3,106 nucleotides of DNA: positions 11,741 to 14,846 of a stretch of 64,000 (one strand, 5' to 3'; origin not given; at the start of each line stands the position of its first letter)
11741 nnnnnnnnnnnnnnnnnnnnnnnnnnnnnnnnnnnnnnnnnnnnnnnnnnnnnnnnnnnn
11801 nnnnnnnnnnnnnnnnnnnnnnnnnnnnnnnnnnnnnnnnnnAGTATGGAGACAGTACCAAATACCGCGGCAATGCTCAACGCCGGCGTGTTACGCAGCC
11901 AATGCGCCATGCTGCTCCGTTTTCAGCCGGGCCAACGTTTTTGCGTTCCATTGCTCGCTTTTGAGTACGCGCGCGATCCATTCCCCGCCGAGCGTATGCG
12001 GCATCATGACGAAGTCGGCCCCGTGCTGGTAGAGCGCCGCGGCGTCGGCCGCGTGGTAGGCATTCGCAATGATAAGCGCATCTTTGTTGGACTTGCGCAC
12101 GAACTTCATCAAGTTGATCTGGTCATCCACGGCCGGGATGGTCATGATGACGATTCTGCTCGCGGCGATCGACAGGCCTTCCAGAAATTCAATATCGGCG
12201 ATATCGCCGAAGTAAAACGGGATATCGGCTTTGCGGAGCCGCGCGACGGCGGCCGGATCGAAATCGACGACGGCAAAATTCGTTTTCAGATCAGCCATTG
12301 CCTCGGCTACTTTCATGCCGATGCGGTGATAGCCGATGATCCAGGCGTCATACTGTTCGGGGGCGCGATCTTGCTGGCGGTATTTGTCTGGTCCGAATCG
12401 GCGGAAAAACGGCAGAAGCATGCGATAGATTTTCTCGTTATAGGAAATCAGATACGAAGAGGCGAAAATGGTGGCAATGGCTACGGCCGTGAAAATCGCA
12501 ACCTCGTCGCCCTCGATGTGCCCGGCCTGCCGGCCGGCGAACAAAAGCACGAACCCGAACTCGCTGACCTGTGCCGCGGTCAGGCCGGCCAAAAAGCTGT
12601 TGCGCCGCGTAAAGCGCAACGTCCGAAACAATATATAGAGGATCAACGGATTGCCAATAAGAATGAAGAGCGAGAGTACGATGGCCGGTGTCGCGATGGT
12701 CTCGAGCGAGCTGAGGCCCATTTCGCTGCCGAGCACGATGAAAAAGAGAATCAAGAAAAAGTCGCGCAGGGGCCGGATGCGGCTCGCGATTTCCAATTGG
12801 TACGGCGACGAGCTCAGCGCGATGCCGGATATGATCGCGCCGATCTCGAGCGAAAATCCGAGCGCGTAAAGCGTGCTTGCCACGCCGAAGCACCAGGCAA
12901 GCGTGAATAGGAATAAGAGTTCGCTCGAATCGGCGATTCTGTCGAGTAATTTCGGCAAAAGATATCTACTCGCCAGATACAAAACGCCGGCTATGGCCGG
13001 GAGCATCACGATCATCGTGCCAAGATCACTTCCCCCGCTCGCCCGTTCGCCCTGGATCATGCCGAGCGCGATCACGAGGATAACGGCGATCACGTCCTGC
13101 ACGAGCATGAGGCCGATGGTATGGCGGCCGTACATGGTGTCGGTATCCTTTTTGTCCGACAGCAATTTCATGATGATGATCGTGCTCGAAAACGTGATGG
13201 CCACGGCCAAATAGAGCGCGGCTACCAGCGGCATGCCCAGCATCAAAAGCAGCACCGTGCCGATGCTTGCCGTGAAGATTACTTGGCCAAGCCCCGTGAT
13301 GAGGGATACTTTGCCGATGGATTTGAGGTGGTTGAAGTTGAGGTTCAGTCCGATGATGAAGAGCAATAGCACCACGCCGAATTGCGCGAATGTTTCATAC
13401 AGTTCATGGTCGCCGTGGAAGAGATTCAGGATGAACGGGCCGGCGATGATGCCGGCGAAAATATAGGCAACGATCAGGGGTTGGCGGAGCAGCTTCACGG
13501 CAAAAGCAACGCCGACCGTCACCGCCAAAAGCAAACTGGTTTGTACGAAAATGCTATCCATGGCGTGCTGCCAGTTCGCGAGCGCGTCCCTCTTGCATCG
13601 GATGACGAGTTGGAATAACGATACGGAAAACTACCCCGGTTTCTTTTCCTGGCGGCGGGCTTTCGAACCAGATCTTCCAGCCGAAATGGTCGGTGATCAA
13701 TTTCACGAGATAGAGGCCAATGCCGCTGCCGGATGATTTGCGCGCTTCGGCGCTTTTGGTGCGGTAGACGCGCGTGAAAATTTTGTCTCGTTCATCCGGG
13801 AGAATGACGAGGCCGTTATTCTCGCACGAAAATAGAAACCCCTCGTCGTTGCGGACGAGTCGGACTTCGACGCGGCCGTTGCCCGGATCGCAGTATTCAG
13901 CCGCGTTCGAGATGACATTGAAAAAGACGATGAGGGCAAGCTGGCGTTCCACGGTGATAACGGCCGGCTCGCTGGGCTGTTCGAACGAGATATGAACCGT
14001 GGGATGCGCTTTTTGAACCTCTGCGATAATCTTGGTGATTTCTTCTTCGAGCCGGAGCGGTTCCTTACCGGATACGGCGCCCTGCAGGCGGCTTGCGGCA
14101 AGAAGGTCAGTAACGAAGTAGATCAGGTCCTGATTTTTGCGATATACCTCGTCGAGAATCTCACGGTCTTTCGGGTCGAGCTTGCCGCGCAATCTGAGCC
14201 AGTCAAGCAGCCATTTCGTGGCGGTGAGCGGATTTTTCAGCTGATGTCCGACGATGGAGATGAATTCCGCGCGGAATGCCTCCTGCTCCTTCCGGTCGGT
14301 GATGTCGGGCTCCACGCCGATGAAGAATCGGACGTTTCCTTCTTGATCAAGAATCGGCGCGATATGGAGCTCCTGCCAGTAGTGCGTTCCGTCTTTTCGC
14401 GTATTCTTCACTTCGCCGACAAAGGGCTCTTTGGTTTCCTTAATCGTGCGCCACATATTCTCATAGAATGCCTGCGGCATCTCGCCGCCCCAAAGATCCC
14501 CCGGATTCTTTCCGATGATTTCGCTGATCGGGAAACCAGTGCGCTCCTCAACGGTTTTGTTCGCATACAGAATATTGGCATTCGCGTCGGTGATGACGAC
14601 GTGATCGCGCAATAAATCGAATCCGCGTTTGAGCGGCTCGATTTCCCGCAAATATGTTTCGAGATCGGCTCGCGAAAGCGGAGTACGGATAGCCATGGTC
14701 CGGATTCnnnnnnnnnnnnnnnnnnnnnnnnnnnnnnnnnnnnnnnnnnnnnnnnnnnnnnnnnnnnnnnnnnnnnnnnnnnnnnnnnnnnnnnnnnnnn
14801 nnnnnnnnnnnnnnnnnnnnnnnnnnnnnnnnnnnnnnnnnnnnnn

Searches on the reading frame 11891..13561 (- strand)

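Call 3: search_protein_families(library=pfam, proteins=[window:11891-13561:-], max_evalue=0.1)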
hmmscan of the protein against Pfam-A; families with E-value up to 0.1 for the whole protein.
window:11891-13561:- (556 aa): 3 families
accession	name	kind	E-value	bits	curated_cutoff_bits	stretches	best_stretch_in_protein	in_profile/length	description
PF00999.27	Na_H_Exchanger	-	1.9e-57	195.3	26.2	1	12-366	3-363/375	Sodium/hydrogen exchanger, transmembrane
PF02254.24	TrkA_N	-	2.4e-20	73.4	23.8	1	408-521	3-116/116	TrkA-N domain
PF03721.20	UDPG_MGDP_dh_N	-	0.095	12.7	27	0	408-454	5-51/187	UDP-glucose/GDP-mannose dehydrogenase family, NAD binding domain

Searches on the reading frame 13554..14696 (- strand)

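Call 3: search_protein_families(library=pfam, proteins=[window:13554-14696:-], max_evalue=0.1)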
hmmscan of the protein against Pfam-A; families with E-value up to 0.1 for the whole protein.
window:13554-14696:- (380 aa): 7 families
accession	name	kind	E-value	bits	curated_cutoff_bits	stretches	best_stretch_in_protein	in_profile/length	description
PF13426.13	PAS_9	-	2.3e-18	66.8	27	1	31-134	2-103/103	PAS domain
PF02518.31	HATPase_c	-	6.2e-17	62.5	26.4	1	256-363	8-109/111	Histidine kinase-, DNA gyrase B-, and HSP90-like ATPase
PF00989.32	PAS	-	1.7e-16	60.7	22.6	1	24-128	5-109/113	PAS fold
PF08448.16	PAS_4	-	1e-13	51.9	23.1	1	26-137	1-110/110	PAS fold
PF08447.18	PAS_3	-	5.2e-11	43.1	25.6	1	42-128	1-88/89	PAS fold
PF00512.31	HisKA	-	4.8e-09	36.6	26.9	1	142-205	2-64/66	His Kinase A (phospho-acceptor) domain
PF13188.13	PAS_8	-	0.0049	17.2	21.8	1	33-71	14-49/65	PAS domain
